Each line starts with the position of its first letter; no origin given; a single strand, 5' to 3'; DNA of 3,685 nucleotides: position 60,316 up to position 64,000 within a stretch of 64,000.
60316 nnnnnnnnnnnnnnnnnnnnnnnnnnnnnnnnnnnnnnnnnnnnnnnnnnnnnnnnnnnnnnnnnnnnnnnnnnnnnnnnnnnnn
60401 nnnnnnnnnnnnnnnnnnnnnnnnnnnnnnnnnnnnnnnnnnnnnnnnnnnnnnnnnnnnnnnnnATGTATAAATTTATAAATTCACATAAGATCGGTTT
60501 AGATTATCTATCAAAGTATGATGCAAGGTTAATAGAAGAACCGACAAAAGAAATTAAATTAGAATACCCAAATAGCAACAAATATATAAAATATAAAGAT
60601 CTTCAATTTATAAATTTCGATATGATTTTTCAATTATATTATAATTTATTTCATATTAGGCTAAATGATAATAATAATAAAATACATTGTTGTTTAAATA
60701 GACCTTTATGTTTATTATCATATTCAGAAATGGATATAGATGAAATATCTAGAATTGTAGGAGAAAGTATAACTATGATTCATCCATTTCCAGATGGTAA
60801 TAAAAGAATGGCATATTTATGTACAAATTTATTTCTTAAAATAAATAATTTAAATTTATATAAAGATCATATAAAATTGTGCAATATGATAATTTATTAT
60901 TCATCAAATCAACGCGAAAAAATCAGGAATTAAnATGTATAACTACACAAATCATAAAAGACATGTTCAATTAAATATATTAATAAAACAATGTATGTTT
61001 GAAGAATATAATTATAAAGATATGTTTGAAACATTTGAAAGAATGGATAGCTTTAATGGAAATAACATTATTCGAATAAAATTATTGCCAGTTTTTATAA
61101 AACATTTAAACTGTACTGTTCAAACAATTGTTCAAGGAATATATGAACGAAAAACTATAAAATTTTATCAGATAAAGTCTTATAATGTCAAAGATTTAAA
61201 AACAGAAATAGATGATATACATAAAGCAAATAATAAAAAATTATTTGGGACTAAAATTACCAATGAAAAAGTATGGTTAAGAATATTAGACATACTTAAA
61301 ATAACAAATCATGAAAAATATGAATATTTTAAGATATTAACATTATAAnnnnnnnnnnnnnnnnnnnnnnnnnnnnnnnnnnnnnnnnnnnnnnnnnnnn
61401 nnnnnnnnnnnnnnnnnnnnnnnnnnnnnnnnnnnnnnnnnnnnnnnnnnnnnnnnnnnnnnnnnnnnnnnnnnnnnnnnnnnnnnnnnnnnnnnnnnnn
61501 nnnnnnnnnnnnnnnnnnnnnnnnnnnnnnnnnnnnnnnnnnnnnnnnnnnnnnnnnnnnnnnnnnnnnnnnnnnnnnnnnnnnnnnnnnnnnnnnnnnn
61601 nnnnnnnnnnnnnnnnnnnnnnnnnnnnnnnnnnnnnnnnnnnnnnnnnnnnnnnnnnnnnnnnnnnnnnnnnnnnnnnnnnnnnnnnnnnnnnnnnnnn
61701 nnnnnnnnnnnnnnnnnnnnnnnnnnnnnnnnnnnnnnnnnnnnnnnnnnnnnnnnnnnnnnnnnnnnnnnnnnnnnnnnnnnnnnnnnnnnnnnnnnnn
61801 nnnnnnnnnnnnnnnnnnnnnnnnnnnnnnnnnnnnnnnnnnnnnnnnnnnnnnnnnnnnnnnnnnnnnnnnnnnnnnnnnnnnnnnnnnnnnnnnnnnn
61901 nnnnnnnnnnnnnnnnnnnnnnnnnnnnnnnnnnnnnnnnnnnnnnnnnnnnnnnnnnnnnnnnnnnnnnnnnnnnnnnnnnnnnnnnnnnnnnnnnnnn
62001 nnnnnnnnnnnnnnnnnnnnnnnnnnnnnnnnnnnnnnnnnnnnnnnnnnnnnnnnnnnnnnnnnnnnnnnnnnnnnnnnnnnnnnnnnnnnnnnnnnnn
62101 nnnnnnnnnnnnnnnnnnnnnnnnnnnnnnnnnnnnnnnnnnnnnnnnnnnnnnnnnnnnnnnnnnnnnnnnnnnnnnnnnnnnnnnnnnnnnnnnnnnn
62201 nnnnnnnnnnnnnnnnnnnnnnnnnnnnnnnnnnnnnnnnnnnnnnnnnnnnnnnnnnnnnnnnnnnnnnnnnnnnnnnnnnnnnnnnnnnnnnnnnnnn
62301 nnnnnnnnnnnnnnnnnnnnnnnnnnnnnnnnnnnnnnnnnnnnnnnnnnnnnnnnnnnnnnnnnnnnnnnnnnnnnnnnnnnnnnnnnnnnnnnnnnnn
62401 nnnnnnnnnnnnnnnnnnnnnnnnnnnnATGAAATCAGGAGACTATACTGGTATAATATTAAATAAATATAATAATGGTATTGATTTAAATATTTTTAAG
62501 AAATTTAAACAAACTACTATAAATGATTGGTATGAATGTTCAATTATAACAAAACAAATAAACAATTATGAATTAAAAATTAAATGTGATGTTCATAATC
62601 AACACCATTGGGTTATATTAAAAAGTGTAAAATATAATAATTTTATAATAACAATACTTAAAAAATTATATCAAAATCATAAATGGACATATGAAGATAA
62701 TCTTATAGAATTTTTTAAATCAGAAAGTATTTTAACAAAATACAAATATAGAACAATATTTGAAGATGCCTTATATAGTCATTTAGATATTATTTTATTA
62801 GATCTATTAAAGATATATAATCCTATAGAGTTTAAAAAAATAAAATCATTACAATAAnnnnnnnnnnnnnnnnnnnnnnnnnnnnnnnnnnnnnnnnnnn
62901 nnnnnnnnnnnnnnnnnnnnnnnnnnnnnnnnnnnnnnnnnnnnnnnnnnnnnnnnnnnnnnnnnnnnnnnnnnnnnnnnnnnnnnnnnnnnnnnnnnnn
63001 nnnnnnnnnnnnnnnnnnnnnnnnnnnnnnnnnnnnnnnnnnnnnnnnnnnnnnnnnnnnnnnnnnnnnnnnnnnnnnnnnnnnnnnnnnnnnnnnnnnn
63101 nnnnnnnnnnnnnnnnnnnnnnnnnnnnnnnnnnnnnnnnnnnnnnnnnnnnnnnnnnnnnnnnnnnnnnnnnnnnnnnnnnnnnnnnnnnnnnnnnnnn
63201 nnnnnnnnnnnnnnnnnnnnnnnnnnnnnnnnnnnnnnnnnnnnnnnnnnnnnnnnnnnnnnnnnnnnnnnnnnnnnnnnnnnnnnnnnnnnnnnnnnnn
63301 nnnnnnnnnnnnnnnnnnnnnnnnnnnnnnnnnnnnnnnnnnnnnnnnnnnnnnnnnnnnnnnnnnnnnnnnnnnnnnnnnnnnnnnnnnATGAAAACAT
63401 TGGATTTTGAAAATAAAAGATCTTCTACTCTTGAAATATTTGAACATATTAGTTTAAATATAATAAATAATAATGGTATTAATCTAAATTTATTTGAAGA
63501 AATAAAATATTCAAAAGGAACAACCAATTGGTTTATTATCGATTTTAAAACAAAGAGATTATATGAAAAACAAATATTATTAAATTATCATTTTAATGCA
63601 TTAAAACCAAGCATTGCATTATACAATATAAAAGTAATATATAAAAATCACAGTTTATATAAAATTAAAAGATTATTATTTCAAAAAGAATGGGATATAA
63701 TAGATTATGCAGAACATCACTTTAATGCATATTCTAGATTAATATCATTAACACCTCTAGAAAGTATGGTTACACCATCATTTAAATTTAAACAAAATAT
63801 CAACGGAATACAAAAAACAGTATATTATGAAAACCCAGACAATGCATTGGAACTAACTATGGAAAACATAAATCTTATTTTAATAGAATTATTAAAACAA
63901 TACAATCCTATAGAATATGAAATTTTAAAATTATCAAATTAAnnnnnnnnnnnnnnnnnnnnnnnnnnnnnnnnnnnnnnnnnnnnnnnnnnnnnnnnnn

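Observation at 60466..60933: Orphan Doc-type (Fic-fold) toxin gene embedded in the paralog array without a recognisable Phd antitoxin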

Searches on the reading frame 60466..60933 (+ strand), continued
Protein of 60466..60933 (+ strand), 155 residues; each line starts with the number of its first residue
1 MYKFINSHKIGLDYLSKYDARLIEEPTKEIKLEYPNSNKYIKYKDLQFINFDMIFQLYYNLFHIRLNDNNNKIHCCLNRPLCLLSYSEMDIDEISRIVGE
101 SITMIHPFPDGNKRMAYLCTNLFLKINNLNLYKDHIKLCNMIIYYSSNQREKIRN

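Call 91: search_protein_families(library=pfam, alignment_id=A11, max_evalue=0.001)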
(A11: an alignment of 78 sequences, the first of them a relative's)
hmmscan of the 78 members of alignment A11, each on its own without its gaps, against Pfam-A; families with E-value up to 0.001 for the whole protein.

A. member 1, L008:5723-5947:+ (74 aa): 0 families

B. families by the number of members that match (of 78 scanned): 5 families
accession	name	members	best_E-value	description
PF04014.23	MazE_antitoxin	55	8.4e-14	Antidote-toxin recognition MazE, bacterial antitoxin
PF04221.18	RelB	1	1.1e-08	RelB antitoxin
PF07704.17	PSK_trans_fac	1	0.00043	Rv0623-like transcription factor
PF21983.2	NikA-like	1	0.0005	Mobilization protein NikA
PF01402.27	RHH_1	1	0.0006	Ribbon-helix-helix protein, copG family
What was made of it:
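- On Type II toxin-antitoxin module (phd-doc and other Doc pairings): As a positive control, 58 of 78 canonical Doc loci score (call 91).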

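Call 92: search_protein_families(library=pfam, proteins=[L001:149-328:+, L004:34-246:+, L006:212-352:+, L005:2-331:+], max_evalue=0.1)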
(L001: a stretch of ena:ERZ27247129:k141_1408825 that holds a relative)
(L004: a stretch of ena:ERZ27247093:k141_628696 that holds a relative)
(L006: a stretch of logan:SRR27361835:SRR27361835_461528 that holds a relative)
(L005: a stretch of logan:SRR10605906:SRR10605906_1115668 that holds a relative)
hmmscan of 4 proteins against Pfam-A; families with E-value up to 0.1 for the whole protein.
L001:149-328:+ (59 aa): 0 families

L004:34-246:+ (70 aa): 0 families

L006:212-352:+ (46 aa): 0 families

L005:2-331:+ (109 aa): 0 families

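Call 93: search_dna_similar(query=P0014, collection=phages, mode=protein, max_rows=40, max_evalue=0.001, rows=spread)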
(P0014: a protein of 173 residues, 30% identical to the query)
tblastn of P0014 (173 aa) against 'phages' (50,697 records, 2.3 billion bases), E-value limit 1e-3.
Records with a match: 34; places in all: 34; records where one place covers at least 80% of the query: 0.
Best place of each record, by identity: <60% 34.
By first word of the organism name: Streptococcus 23; Gordonia 6; Mycobacterium 2; Pseudomonas 2; Monoglobales 1.
By host as written in the record: Gordonia terrae 3612 6; Streptococcus suis 6; Mycobacterium abscessus GD68 1; Mycobacterium abscessus GD04 1; Streptococcus equi ATCC_35246 1; Streptococcus pyogenes 1; Streptococcus suis JS7 1; Streptococcus suis FJSM8 1; and 16 more.
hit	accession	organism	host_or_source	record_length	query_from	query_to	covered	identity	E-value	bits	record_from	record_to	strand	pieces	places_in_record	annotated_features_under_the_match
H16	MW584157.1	Mycobacterium phage prophi68-1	Mycobacterium abscessus GD68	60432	42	153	65%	39.8%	8e-9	59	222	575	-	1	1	2: antitoxin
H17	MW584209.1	Mycobacterium phage prophiGD04-1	Mycobacterium abscessus GD04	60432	42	153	65%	39.8%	8e-9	59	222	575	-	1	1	2: antitoxin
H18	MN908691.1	Gordonia phage DatBoi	Gordonia terrae 3612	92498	41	153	65%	35.9%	3e-6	52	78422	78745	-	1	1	131: toxin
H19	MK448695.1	Streptococcus phage Javan181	Streptococcus equi ATCC_35246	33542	42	152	64%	34.7%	1e-8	59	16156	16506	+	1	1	death on curing protein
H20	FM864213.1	Streptococcus phage phi-m46.1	Streptococcus pyogenes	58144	42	152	64%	33.1%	4e-7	54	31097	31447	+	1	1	hypothetical protein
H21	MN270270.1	Streptococcus phage phi-SsuJS7_SSU0237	Streptococcus suis JS7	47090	42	152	64%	33.1%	7e-7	54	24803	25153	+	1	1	death on curing protein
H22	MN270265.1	Streptococcus phage phi-SsuFJSM8_rum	Streptococcus suis FJSM8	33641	42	152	64%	33.1%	8e-7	54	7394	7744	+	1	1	death on curing protein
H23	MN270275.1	Streptococcus phage phi-SsuSSJ27_rum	Streptococcus suis SSJ27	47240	42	152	64%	33.1%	8e-7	54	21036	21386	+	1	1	death on curing protein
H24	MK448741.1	Streptococcus phage Javan369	Streptococcus orisratti DSM_15617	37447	42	152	64%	33.1%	9e-7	53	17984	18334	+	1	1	death on curing protein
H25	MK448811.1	Streptococcus phage Javan575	Streptococcus suis LS2N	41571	42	152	64%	33.1%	9e-7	53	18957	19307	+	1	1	death on curing protein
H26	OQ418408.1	Streptococcus phage PhiSdyV1524-fexAoptrA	Streptococcus dysgalactiae subsp. ...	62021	42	152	64%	33.1%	9e-7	53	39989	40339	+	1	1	toxin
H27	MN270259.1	Streptococcus phage phi-SgaBSJ31_rum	Streptococcus gallolyticus BSJ31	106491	42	152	64%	33.1%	9e-7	53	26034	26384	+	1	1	death on curing protein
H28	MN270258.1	Streptococcus phage phi-SgaBSJ27_rum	Streptococcus gallolyticus BSJ27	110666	42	152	64%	33.1%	9e-7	53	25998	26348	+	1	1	death on curing protein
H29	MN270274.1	Streptococcus phage phi-SsuSH0918_comEC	Streptococcus suis SH0918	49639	42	152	64%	32.8%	2e-6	52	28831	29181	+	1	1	death on curing protein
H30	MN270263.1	Streptococcus phage phi-SsuFJSM5_rum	Streptococcus suis FJSM5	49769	42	152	64%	32.8%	2e-6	52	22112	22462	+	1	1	death on curing protein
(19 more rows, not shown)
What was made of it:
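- In GenBank phages, the Doc-like genes found with a clade member as query are mostly in temperate Streptococcus and Mycobacterium prophages (call 93).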

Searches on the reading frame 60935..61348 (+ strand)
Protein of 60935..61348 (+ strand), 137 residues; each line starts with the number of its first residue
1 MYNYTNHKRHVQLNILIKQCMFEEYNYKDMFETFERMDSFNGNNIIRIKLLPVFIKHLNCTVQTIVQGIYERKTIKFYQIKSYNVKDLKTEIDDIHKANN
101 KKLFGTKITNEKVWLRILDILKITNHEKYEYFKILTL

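Call 3: search_protein_families(library=pfam, proteins=[window:60935-61348:+], max_evalue=1)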
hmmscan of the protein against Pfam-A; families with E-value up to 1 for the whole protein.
window:60935-61348:+ (137 aa): 0 families

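Call 5: search_protein_families(library=phrogs, proteins=[window:60935-61348:+], max_evalue=0.1)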
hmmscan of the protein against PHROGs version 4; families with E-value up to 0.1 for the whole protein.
window:60935-61348:+ (137 aa): 2 families
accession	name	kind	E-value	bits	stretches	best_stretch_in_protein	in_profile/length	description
phrog_3265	-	DNA, RNA and nucleotide metabolism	0.00062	19.8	1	64-125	106-161/496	ribonuclease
phrog_19473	-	unknown function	0.074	13.9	0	66-111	94-139/167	-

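Call 18: search_protein_families(library=padloc, proteins=[window:60935-61348:+], max_evalue=0.1)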
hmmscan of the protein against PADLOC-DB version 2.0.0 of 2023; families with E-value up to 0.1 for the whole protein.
window:60935-61348:+ (137 aa): 0 families

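Call 79: predict_structure(alignment_id=A7)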
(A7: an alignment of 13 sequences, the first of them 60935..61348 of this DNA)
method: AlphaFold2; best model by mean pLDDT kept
length: 137 residues; sequences in the alignment: 13
mean_pLDDT: 57.0   pTM: 0.32
mean pLDDT of the five models: 57.0, 54.0, 53.1, 49.1, 48.5
residues with pLDDT >= 90: 5; 70-90: 23; 50-70: 49; < 50: 60
segments of 3 or more residues with pLDDT < 50: 1-4, 16-19, 21-23, 25-27, 40-52, 65-83, 102-106
pLDDT, mean of each block of 10 residues (from residue 1): 49 52 48 49 44 53 51 37 55 62 52 84 90 81
secondary structure, 60 per line:
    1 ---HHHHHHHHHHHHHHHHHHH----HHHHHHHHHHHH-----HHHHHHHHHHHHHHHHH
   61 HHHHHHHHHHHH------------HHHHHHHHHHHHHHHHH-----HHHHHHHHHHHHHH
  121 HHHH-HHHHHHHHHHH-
elements in order: H4-22 H27-38 H44-72 H85-101 H107-124 H126-136
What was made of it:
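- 60935..61348 (+): Array gene H (137 aa), downstream neighbour; its start lies 1 nt after the Doc stop. The AF2 model is poor (pLDDT 57); only the C-terminal helical hairpin 107-136 is confident (call 79).
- Tried and rejected: Structure of gene H: the AF2 model was too poor (pLDDT 57, pTM 0.32, call 79) for a fold search, so none was run.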

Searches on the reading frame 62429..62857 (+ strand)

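Call 101: search_protein_families(library=pfam, proteins=[window:62429-62857:+], max_evalue=0.1)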
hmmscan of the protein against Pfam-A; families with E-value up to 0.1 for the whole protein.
window:62429-62857:+ (142 aa): 1 family
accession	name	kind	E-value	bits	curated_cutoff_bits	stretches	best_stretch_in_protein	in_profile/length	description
PF16394.10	DUF5003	-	0.019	14.4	25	1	11-66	148-201/341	Domain of unknown function (DUF5003)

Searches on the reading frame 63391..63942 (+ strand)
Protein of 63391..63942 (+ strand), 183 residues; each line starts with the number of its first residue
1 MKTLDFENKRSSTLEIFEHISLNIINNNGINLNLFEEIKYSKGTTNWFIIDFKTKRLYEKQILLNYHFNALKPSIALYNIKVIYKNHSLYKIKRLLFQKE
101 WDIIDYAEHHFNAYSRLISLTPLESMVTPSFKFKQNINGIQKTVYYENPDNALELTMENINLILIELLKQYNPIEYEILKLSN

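Call 3: search_protein_families(library=pfam, proteins=[window:63391-63942:+], max_evalue=1)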
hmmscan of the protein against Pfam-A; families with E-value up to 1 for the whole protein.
window:63391-63942:+ (183 aa): 2 families
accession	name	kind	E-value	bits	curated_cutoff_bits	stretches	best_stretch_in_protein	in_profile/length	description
PF04701.18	Pox_D2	-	0.083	13.5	25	1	57-168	25-121/139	Pox virus D2 protein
PF23139.1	OB_YrrC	-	0.28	11.6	27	0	35-90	8-62/76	ATP-dependent DNA helicase YrrC, OB-fold domain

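Call 5: search_protein_families(library=phrogs, proteins=[window:63391-63942:+], max_evalue=0.1)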
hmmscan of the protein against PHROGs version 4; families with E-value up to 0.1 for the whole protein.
window:63391-63942:+ (183 aa): 0 families

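Call 37: find_related_loci(query=A4, collection=viral_contigs, flank=10000)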
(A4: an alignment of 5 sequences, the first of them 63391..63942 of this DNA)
Query A4 (183 aa) in viral_contigs; peptide patterns used: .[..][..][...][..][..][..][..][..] (x = any residue, [..] = any of these).
42 stretches matched a pattern, but none encodes a relative of the query by tblastn (E <= 1e-3).
